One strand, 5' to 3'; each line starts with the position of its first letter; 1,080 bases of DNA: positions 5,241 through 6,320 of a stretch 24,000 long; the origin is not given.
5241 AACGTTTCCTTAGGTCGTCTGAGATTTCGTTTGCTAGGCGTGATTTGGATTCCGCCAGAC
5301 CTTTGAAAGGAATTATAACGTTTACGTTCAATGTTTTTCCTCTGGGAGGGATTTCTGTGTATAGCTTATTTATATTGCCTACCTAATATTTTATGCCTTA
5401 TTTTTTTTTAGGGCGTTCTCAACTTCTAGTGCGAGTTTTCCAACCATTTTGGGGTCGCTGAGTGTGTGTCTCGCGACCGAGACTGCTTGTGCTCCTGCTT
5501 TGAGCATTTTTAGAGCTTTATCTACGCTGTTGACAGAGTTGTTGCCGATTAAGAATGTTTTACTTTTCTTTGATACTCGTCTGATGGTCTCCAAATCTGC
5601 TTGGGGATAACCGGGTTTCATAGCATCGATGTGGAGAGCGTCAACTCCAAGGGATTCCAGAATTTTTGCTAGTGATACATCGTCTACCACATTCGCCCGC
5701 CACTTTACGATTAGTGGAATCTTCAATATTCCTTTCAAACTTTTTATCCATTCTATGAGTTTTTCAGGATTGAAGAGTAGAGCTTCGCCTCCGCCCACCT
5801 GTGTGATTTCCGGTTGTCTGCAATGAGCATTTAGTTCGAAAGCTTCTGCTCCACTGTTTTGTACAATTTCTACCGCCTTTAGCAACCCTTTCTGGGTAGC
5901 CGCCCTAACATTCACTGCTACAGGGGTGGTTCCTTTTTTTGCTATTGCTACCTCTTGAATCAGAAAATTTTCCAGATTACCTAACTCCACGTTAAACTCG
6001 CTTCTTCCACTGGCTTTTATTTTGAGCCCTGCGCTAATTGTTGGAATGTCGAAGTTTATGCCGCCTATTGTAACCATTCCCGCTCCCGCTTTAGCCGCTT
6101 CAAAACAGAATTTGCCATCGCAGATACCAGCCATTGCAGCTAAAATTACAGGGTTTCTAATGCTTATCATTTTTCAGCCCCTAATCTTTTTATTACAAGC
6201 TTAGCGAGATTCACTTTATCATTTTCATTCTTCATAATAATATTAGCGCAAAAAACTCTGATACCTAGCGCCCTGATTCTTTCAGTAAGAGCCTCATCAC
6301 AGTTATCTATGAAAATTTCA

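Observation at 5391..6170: FMN TIM-barrel (Dus/DHOD-like) gene translationally coupled inside the cofE-cofD-cofC operon: candidate for the unassigned archaeal F420 step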

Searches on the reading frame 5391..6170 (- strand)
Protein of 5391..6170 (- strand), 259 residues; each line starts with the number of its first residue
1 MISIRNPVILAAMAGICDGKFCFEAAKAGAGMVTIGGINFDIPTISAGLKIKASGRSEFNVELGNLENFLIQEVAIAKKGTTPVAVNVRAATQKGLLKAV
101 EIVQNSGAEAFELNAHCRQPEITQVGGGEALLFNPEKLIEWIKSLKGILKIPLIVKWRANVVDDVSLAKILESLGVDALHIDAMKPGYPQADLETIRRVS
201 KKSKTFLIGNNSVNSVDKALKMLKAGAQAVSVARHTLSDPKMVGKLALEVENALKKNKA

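Call 3: search_protein_families(library=pfam, proteins=[window:5391-6170:-], max_evalue=0.01)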
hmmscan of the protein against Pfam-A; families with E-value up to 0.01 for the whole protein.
window:5391-6170:- (259 aa): 4 families
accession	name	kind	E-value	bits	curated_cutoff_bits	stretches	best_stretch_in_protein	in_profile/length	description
PF01207.24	Dus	-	5.2e-20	72.2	20.4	1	77-251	49-231/311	Dihydrouridine synthase (Dus)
PF01180.27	DHO_dh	-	9.9e-08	31.9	27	0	193-253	227-290/291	Dihydroorotate dehydrogenase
PF00977.27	His_biosynth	-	0.00032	20.6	23.6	1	163-251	30-120/228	Histidine biosynthesis protein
PF00478.31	IMPDH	-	0.0027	17.2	25.6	1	162-232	102-172/345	IMP dehydrogenase / GMP reductase domain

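Call 4: search_protein_families(library=ncbifam, proteins=[window:5391-6170:-], max_evalue=0.01)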
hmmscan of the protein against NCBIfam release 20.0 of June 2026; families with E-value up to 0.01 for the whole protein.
window:5391-6170:- (259 aa): 13 families
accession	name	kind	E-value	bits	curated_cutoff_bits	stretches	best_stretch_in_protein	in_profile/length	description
TIGR00736.1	nifR3_rel_arch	hypoth_equivalog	1.4e-59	201.5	218.7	1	13-239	1-226/231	MJ0144 family RNA dihydrouridine synthase-like protein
TIGR00737.1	nifR3_yhdG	equivalog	1.1e-20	74.1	293.3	1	73-249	54-238/319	tRNA dihydrouridine synthase DusB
NF005574.0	PRK07259.1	equivalog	1.6e-17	63.4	269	2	66-180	79-190/304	dihydroorotate dehydrogenase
TIGR01037.2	pyrD_sub1_fam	subfamily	1.6e-14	53.7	270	1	2-181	8-188/300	dihydroorotate dehydrogenase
NF005741.0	PRK07565.1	subfamily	1.3e-07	31.1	303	1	66-179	87-195/335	dihydroorotate dehydrogenase-like protein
NF041011.1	dihydoor_dh_Arch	equivalog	2.3e-07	30.2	330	0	194-254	212-273/289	dihydroorotate dehydrogenase PyrD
TIGR00742.1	yjbN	subfamily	1e-06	28.4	397.2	1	81-167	54-140/318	tRNA dihydrouridine(20/20a) synthase DusA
NF008774.0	PRK11815.1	equivalog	1.1e-06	27.8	269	1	80-165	65-150/337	tRNA dihydrouridine(20/20a) synthase DusA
NF038364.1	AglZ_HisF2_fam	equivalog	1.7e-05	24.3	310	1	163-250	30-119/248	AglZ/HisF2 family acetamidino modification protein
TIGR03151.1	enACPred_II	equivalog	3.1e-05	23.4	453.1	1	160-230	114-187/307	enoyl-[acyl-carrier-protein] reductase FabK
NF006183.0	PRK08318.1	equivalog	5.2e-05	22.2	335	1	93-180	112-198/422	NAD-dependent dihydropyrimidine dehydrogenase subunit PreA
TIGR00735.1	hisF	equivalog_domain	0.00024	20.5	294.55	1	160-247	28-117/254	imidazole glycerol phosphate synthase subunit HisF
TIGR03572.1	WbuZ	equivalog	0.00038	19.9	299.7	1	160-247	28-117/232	glycosyl amidation-associated protein WbuZ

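Call 7: find_homologous_proteins(query=window:5391-6170:-)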
Query window:5391-6170:- (259 aa): 92 proteins with E <= 0.001 among 4529 candidates.
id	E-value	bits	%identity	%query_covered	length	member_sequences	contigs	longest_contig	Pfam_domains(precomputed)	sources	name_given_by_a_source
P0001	1.5e-142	491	91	99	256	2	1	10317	PF01180.28,PF01207.24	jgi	jgi:TIM-barrel protein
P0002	2.9e-132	458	83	100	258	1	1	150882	PF01180.28,PF01207.24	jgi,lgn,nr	nr:tRNA-dihydrouridine synthase [Candidatus Freyarchaeota archaeon]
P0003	9.0e-127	440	91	87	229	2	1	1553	PF01207.24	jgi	jgi:TIM-barrel protein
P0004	1.0e-122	426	78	98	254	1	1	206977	PF01180.28,PF01207.24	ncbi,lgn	ncbi:MAG: tRNA-dihydrouridine synthase [Candidatus Lokiarchaeia archaeon]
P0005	1.1e-120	420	75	99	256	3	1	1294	PF01207.24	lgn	-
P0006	1.4e-120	419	78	99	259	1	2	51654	PF01180.28,PF01207.24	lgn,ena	-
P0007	1.7e-120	419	78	99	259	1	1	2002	PF01180.28,PF01207.24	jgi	jgi:TIM-barrel protein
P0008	1.2e-118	413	74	99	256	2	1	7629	PF01207.24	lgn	-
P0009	2.3e-118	412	75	99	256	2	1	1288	PF01180.28,PF01207.24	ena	-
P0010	2.6e-118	412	74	100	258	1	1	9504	PF01207.24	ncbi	-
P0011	2.9e-116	405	74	99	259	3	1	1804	PF01180.28,PF01207.24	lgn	-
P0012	2.1e-112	393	70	99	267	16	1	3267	PF01207.24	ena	-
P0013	1.6e-108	380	68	99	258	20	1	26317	PF01207.24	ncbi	ncbi:MAG: tRNA-dihydrouridine synthase [Candidatus Freyarchaeota archaeon]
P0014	7.5e-85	302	57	98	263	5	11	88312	PF00977.28,PF01207.24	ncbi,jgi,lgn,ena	ncbi:MAG: tRNA-dihydrouridine synthase [Candidatus Jordarchaeales archaeon]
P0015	1.8e-83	298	55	98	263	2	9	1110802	PF00977.28,PF01207.24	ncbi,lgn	ncbi:MAG: tRNA-dihydrouridine synthase [Candidatus Jordarchaeales archaeon]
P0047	3.5e-40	156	40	97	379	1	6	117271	PF00977.28,PF01207.24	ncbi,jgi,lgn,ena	jgi:TIM-barrel protein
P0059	1.2e-35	141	38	87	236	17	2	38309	PF01207.24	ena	-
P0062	4.5e-34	136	36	93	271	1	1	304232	PF00977.28,PF01207.24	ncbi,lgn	-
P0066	3.5e-32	130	38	90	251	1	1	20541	PF01207.24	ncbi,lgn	ncbi:MAG: tRNA-dihydrouridine synthase [Promethearchaeota archaeon]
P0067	3.7e-32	130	36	94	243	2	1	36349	PF01207.24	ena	-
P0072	1.7e-30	125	37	90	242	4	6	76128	-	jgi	jgi:TIM-barrel protein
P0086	3.7e-23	101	33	91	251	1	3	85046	PF01207.24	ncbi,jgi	ncbi:MAG: hypothetical protein ACXAC8_10545 [Candidatus Hodarchaeales archaeon]|jgi:TIM-barrel prote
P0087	6.3e-18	83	35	77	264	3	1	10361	PF01207.24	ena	-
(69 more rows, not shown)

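Call 14: find_related_loci(query=A1, collection=genome_contigs, flank=10000)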
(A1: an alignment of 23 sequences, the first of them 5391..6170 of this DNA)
Query A1 (259 aa) in genome_contigs; peptide patterns used: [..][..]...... (x = any residue, [..] = any of these).
512 stretches matched a pattern; 438 encode a relative of the query (tblastn E <= 1e-3); the best 80 are kept; 80 distinct loci.
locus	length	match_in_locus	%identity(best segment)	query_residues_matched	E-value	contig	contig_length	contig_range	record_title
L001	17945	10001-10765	57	4-258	7e-92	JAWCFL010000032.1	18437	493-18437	MAG: Candidatus Jordarchaeales archaeon isolate JZ-1_202007_bins_29 JZ-1_202007_bins_29_scaffold_32, whole genome shotgu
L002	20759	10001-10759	56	2-254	3e-89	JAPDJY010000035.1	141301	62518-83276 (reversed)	MAG: Thermoproteota archaeon isolate S9B3_HD70 c_000000000043, whole genome shotgun sequence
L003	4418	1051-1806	53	1-250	3e-86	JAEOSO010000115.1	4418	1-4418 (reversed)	MAG: Candidatus Borrarchaeota archaeon isolate Yap75.bin3.45 contig-145_32442, whole genome shotgun sequence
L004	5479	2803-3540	52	1-246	6e-84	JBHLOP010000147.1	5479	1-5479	MAG: Promethearchaeota archaeon isolate DZ3M.366 DZ3M.366@63148, whole genome shotgun sequence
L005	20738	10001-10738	51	1-246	2e-82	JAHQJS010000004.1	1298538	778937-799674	MAG: Candidatus Borrarchaeum weybense isolate lw60_2018_gm2_56 NODE_1_length_1298538_cov_26.214026, whole genome shotgun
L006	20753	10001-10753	49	4-254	3e-75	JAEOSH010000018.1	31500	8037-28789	MAG: Candidatus Baldrarchaeum yapensis isolate Yap30.bin9.72 contig_124, whole genome shotgun sequence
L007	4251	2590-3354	52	1-251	5e-72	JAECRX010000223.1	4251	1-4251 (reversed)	MAG: Candidatus Sifarchaeum subterraneum isolate CR_Bin_142 k127_2097560, whole genome shotgun sequence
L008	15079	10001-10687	47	9-237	3e-57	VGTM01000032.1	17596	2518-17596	MAG: Methanobacteriota archaeon isolate K_DeepCast_300m_m2_256 K_DeepCast_300m_m2_256_Ga0194111_10003870, whole genome s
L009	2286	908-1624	43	9-250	2e-57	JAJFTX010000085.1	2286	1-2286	MAG: Methanobacterium sp. isolate bin.336 k141_4233983, whole genome shotgun sequence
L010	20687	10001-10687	45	9-237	1e-56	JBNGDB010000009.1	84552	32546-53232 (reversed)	MAG: Methanomicrobiales archaeon isolate E05-015 bin9.fa-9, whole genome shotgun sequence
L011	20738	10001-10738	52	1-246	1e-82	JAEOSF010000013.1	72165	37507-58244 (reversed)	MAG: Candidatus Borrarchaeum yapensis isolate Yap2000.bin9.141 contig-145_114, whole genome shotgun sequence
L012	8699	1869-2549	43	9-234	5e-56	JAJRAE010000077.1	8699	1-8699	MAG: Methanobacterium sp. isolate OWC_0004 OWC_0004_k121_623602, whole genome shotgun sequence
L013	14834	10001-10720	46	3-252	3e-56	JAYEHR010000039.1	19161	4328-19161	MAG: Methanobacteriota archaeon isolate MAG213 MAG213_39, whole genome shotgun sequence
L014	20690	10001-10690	43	9-238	4e-56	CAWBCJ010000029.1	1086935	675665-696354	MAG: Euryarchaeota archaeon isolate MFD02809.bin.1.56 genome assembly, contig: contig_90345, whole genome shotgun sequen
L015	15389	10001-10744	44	3-257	4e-56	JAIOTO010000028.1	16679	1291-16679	MAG: Methanosarcinaceae archaeon isolate SMBSF72 bin_84_k127_118749, whole genome shotgun sequence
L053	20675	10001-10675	41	9-234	7e-52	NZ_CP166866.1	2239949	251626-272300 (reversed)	Methanobacterium sp. ACI-7 chromosome, complete genome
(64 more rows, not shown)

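Call 18: search_protein_families(library=ncbifam, proteins=[L053:9170-9925:+, L053:10794-12389:+, L053:12496-12975:+, L053:13110-13727:+, L053:6842-7444:+, L005:10949-11449:-, L005:11517-12542:-, L053:9986-10720:+], max_evalue=0.00001)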
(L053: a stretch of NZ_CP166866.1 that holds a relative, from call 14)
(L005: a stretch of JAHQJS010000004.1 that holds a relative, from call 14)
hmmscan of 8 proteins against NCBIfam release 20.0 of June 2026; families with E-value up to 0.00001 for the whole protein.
L053:9170-9925:+ (251 aa): 1 family
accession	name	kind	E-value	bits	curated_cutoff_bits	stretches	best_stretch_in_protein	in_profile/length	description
NF002587.0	PRK02240.1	subfamily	1.8e-111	372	306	1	1-249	3-254/257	GTP cyclohydrolase IIa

L053:10794-12389:+ (531 aa): 192 families (the best 25 are shown)
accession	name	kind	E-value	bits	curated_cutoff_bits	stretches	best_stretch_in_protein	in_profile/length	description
TIGR03269.1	met_CoM_red_A2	equivalog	1.8e-267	888.1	517.1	1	4-529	1-529/530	methyl coenzyme M reductase system, component A2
TIGR01186.1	proV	subfamily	1.3e-78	264.6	326.6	2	295-517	4-219/363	betaine/proline/choline family ABC transporter ATP-binding protein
TIGR02315.1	ABC_phnC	equivalog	4.6e-77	258.7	266.1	2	4-263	2-240/243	phosphonate ABC transporter ATP-binding protein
NF008428.0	PRK11264.1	equivalog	6.6e-76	254.8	406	2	298-518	17-234/250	L-cystine ABC transporter ATP-binding protein TcyN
TIGR04521.1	ECF_ATPase_2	equivalog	7.8e-76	254.8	330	2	280-526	1-243/279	energy-coupling factor transporter ATPase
TIGR02673.1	FtsE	equivalog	4.1e-75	252.1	264.85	3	279-502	1-211/214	cell division ATP-binding protein FtsE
NF040933.2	ABC_arch_GlcV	equivalog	1.7e-74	250.9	450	3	280-518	3-232/357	glucose ABC transporter ATP-binding protein GlcV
TIGR02211.1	LolD_lipo_ex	equivalog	4.4e-74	248.7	307.75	3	279-506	1-219/221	lipoprotein-releasing ABC transporter ATP-binding protein LolD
TIGR03005.1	ectoine_ehuA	equivalog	4.3e-72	242.4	345.4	2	281-523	2-242/252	ectoine/hydroxyectoine ABC transporter ATP-binding protein EhuA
TIGR03608.1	L_ocin_972_ABC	subfamily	1.4e-71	240.3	254.85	3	298-497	12-202/206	putative bacteriocin export ABC transporter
TIGR01188.1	drrA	subfamily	9.7e-70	235.2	312.45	3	296-520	5-216/302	daunorubicin resistance ABC transporter, ATP-binding protein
TIGR00968.1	3a0106s01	subfamily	3.2e-69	233.1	342.75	3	280-520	1-223/237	sulfate ABC transporter ATP-binding protein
TIGR02314.1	ABC_MetN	equivalog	4.3e-69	233.1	499.7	3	279-511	1-224/343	methionine ABC transporter ATP-binding protein MetN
NF007027.0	PRK09493.1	equivalog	1.1e-67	228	379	3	279-528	1-236/240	glutamine ABC transporter ATP-binding protein GlnQ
NF008338.0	PRK11124.1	equivalog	3.3e-67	226.5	369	2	295-518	13-231/242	arginine ABC transporter ATP-binding protein ArtP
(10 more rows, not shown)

L053:12496-12975:+ (159 aa): 1 family
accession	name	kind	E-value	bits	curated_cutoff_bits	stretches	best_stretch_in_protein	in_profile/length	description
TIGR03277.1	methan_mark_9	hypoth_equivalog_domain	4.6e-56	187.7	96.2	1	2-109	1-108/109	methanogenesis marker 9 domain-containing protein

L053:13110-13727:+ (205 aa): 5 families
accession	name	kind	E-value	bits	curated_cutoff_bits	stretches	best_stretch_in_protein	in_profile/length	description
NF005222.0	PRK06718.1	equivalog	5.9e-26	91.3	204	1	5-191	4-195/203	NAD(P)-binding protein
NF007922.1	PRK10637.1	equivalog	2.5e-24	86.1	400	1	6-196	4-202/450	siroheme synthase CysG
TIGR01470.1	cysG_Nterm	subfamily_domain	3.3e-24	85.7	62.3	1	6-202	3-204/205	siroheme synthase, N-terminal domain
NF004045.0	PRK05562.1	equivalog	6e-14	52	181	1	11-189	24-202/225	NAD(P)-dependent oxidoreductase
NF005223.0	PRK06719.1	equivalog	7.1e-11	42.1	223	1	6-141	7-144/157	precorrin-2 dehydrogenase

L053:6842-7444:+ (200 aa): 2 families
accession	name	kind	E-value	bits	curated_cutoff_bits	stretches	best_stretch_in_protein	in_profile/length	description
NF003167.0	PRK04151.1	equivalog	5.4e-75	251.3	150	1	1-198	1-195/199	IMP cyclohydrolase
TIGR01922.1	purO_arch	equivalog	3e-71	239.2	158.35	1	1-196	1-195/199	IMP cyclohydrolase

L005:10949-11449:- (166 aa): 1 family
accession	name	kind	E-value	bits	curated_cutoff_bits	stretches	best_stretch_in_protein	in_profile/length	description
NF053755.1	MsvR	equivalog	1.3e-11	44.7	220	1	99-154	181-236/236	transcriptional factor MsvR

L005:11517-12542:- (341 aa): 16 families
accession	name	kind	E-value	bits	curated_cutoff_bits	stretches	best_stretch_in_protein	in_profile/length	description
TIGR02088.1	LEU3_arch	subfamily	4.5e-114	381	409.8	1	10-337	1-323/324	isopropylmalate/isohomocitrate dehydrogenases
NF040626.1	AksF2_Meth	equivalog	1.1e-100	337.2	540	1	8-338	2-327/333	homoisocitrate dehydrogenase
NF006529.0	PRK08997.1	equivalog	8.5e-90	301.1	510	1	9-338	5-332/335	isocitrate dehydrogenase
TIGR00169.1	leuB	equivalog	3.7e-80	269.6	353.2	1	10-337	2-345/349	3-isopropylmalate dehydrogenase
NF040619.1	AksF_Meth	equivalog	3.2e-78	263.2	500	1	9-333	3-339/343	homoisocitrate dehydrogenase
TIGR00175.1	mito_nad_idh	equivalog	5.6e-78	262.4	432.4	1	8-339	4-332/334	isocitrate dehydrogenase (NAD(+))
NF040855.1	iso_homocit_dh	equivalog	4.7e-76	256.3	680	1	8-338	2-316/345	isocitrate--homoisocitrate dehydrogenase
NF006673.0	PRK09222.1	equivalog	7.4e-76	256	509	1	6-329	3-323/482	NADP-dependent isocitrate dehydrogenase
TIGR02089.1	TTC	equivalog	2.5e-74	250.3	470.4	1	6-337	2-348/352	tartrate dehydrogenase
NF002898.0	PRK03437.1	equivalog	2.6e-68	230.8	393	1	4-325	1-338/347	3-isopropylmalate dehydrogenase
NF006048.0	PRK08194.1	equivalog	6.1e-67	226.2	501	1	6-338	2-346/352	tartrate dehydrogenase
TIGR02924.1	ICDH_alpha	equivalog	2.7e-61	208.1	561.35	1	9-316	2-317/473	isocitrate dehydrogenase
NF005036.0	PRK06451.1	equivalog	5.6e-52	176.9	484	3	10-132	26-158/412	NADP-dependent isocitrate dehydrogenase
TIGR00183.1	prok_nadp_idh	equivalog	1.1e-47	162.9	567.3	2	195-294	272-371/417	isocitrate dehydrogenase (NADP(+))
NF005425.0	PRK07006.1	equivalog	9e-45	153.1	490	2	9-132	28-163/416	NADP-dependent isocitrate dehydrogenase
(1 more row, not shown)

L053:9986-10720:+ (244 aa): 6 families
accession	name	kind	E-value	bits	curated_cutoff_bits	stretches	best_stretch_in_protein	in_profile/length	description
TIGR00736.1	nifR3_rel_arch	hypoth_equivalog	4.6e-78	261.9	218.7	1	10-239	1-230/231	MJ0144 family RNA dihydrouridine synthase-like protein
TIGR00737.1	nifR3_yhdG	equivalog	2.3e-20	73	293.3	1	100-233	87-226/319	tRNA dihydrouridine synthase DusB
NF005574.0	PRK07259.1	equivalog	1.5e-08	33.9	269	0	78-175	94-189/304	dihydroorotate dehydrogenase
TIGR01037.2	pyrD_sub1_fam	subfamily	2e-07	30.4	270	0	81-176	93-187/300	dihydroorotate dehydrogenase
NF007838.0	PRK10550.1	equivalog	7.6e-07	28.4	395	1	105-233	92-228/312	tRNA dihydrouridine(16) synthase DusC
NF041303.1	Indglycph_syn_Halo_TrpC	equivalog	3e-06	26.7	380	1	124-237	129-241/250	indole-3-glycerol phosphate synthase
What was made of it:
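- On MJ0144 family (TIGR00736): Methanobacterium relatives score 262 bits (call 18).
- Closest known: MJ0144 family 'RNA dihydrouridine synthase-like protein'. Same: ORF-X is 41-45% identical to Methanobacterium members that score 262 bits (calls 14, 18).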

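Call 20: find_encoding_contigs(protein=P0086, flank=8000, max_places=2)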
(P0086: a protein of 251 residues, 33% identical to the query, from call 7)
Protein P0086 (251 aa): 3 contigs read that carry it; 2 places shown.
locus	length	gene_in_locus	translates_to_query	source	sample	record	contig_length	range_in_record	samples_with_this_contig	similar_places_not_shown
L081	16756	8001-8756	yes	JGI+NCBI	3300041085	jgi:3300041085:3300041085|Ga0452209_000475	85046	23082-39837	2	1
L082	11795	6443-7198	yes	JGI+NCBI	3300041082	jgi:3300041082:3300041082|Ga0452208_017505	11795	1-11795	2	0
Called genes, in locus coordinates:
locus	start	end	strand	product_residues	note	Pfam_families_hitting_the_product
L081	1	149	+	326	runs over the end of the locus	PF01896:DNA_primase_S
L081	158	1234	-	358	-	PF13593:SBF_like, PF01758:SBF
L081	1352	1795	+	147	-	PF01022:HTH_5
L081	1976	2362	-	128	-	PF01022:HTH_5, PF12840:HTH_20 (weak)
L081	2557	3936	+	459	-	PF03773:ArsP_1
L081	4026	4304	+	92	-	PF13192:Thioredoxin_3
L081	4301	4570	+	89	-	-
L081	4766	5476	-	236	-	PF00925:GTP_cyclohydro2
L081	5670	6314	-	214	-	PF13489:Methyltransf_23, PF02353:CMAS (weak), PF13847:Methyltransf_31 (weak), PF08241:Methyltransf_11, PF08242:Methyltransf_12, PF13649:Methyltransf_25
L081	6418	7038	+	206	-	PF01470:Peptidase_C15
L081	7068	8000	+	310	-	PF01933:CofD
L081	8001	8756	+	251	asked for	PF01207:Dus (faint)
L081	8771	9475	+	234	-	PF01983:CofC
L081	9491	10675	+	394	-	PF04055:Radical_SAM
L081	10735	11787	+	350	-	PF04055:Radical_SAM, PF19288:CofH_C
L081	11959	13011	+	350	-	PF00483:NTP_transferase, PF12804:NTP_transf_3 (faint), PF22640:ManC_GMP_beta-helix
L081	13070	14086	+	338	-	PF03706:LPG_synthase_TM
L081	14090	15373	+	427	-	PF03446:NAD_binding_2 (faint), PF03721:UDPG_MGDP_dh_N, PF00984:UDPG_MGDP_dh, PF03720:UDPG_MGDP_dh_C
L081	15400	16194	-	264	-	PF00535:Glycos_transf_2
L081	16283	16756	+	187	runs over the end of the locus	PF14196:ATC_hydrolase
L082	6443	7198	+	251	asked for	PF01207:Dus (faint)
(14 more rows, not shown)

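Call 21: find_encoding_contigs(protein=P0087, flank=8000, max_places=2)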
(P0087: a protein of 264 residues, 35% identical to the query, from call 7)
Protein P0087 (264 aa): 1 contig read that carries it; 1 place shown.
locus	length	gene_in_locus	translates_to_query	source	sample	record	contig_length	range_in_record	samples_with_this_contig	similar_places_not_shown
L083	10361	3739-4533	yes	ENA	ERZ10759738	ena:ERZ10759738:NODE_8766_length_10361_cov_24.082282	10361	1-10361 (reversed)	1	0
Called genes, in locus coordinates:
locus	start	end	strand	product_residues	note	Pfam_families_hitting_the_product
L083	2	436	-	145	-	?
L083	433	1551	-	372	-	PF02653:BPD_transp_2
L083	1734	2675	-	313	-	PF08279:HTH_11, PF12840:HTH_20 (weak), PF13412:HTH_24 (weak), PF25213:HVO_A0261_N (weak), PF03099:BPL_LplA_LipB, PF02237:BPL_C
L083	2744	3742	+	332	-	PF01933:CofD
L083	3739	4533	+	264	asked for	PF01207:Dus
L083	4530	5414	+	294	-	PF01874:CitG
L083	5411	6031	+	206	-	PF04289:DUF447_N, PF20766:DUF447_C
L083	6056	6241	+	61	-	PF00833:Ribosomal_S17e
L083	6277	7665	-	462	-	PF00890:FAD_binding_2 (faint), PF01266:DAO (faint), PF01494:FAD_binding_3 (faint), PF04820:Trp_halogenase (faint), PF07992:Pyr_redox_2 (faint), PF12831:FAD_oxidored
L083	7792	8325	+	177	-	PF00989:PAS (weak), PF13426:PAS_9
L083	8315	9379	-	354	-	PF00389:2-Hacid_dh, PF02826:2-Hacid_dh_C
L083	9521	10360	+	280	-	?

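Call 22: find_encoding_contigs(protein=P0072, flank=8000, max_places=2)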
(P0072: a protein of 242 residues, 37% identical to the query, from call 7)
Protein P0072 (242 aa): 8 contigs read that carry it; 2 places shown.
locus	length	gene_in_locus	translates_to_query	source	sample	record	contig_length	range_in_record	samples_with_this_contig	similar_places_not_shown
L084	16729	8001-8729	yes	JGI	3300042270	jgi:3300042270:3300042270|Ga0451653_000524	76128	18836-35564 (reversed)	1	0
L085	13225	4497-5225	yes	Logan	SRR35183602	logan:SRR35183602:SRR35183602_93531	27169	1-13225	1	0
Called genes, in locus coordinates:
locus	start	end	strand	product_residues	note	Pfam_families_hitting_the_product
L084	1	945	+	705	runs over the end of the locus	PF08708:PriCT_1, PF08706:D5_N, PF19263:DUF5906 (weak)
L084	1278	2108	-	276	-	PF00589:Phage_integrase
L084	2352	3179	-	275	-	PF00037:Fer4 (weak), PF12837:Fer4_6 (weak), PF12838:Fer4_7 (faint), PF13237:Fer4_10, PF14697:Fer4_21 (weak), PF13187:Fer4_9 (weak), PF13484:Fer4_16 (faint), PF27217:AF_0155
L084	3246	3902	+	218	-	PF01168:Ala_racemase_N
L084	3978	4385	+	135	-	PF06271:RDD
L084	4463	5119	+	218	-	PF08423:Rad51, PF13481:AAA_25, PF00154:RecA_N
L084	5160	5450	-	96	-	-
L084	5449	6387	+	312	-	PF22458:RsmF-B_ferredox (weak), PF17125:Methyltr_RsmF_N (weak), PF01189:Methyltr_RsmB-F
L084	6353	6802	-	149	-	PF01467:CTP_transf_like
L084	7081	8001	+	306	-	PF01933:CofD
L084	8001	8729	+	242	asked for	-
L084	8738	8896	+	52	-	-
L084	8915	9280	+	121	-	PF00583:Acetyltransf_1, PF13302:Acetyltransf_3, PF13523:Acetyltransf_8 (weak)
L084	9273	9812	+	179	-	PF13302:Acetyltransf_3, PF13420:Acetyltransf_4, PF00583:Acetyltransf_1, PF13523:Acetyltransf_8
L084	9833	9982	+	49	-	-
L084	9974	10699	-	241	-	PF00899:ThiF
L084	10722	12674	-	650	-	PF00270:DEAD (weak), PF04851:ResIII (weak), PF06733:DEAD_2, PF06777:HBB, PF13307:Helicase_C_2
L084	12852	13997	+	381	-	PF02163:Peptidase_M50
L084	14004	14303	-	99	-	-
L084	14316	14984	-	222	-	PF07758:DUF1614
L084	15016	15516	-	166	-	-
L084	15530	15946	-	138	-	PF01989:AcnX_swivel_put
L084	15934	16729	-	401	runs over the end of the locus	PF04412:AcnX, PF28403:AcnX_2nd, PF28406:AcnX_3rd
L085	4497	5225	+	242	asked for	-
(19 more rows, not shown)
